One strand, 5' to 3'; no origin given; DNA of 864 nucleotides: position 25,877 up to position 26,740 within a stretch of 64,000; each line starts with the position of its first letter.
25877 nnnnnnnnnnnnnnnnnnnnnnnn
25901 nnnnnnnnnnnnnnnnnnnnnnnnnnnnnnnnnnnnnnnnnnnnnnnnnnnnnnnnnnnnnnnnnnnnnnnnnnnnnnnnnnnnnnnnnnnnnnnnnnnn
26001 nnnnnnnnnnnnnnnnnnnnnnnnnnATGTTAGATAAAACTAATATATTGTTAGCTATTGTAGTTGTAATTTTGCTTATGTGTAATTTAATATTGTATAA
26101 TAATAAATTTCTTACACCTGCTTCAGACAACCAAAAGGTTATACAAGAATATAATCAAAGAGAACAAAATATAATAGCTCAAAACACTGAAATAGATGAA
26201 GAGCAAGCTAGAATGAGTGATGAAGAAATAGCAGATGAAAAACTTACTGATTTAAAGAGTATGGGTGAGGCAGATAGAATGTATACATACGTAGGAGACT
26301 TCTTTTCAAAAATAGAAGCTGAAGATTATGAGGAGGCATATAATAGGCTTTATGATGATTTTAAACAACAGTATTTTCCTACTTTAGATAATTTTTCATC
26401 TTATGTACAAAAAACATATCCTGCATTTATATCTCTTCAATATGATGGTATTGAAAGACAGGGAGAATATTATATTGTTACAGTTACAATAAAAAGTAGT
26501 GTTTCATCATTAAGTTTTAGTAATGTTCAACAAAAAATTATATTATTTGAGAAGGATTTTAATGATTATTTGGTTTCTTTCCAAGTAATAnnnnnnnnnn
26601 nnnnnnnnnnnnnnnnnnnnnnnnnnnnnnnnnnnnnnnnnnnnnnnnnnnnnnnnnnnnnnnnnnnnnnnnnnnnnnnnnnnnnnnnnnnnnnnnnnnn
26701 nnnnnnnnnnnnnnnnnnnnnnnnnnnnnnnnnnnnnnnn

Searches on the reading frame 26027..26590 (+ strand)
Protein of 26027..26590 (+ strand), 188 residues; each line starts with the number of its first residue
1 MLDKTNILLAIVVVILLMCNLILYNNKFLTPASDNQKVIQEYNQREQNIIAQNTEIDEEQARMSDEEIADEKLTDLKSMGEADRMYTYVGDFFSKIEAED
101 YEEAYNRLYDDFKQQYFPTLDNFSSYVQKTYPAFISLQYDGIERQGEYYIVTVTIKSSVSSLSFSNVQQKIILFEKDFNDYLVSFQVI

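Call 47: search_protein_families(library=pfam, proteins=[window:26027-26590:+], max_evalue=0.001)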
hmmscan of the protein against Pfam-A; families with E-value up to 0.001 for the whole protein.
window:26027-26590:+ (188 aa): 1 family
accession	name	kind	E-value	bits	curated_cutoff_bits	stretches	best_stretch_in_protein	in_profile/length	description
PF13026.12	DUF3887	-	0.00039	21.5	31.8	1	92-163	4-77/91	Protein of unknown function (DUF3887)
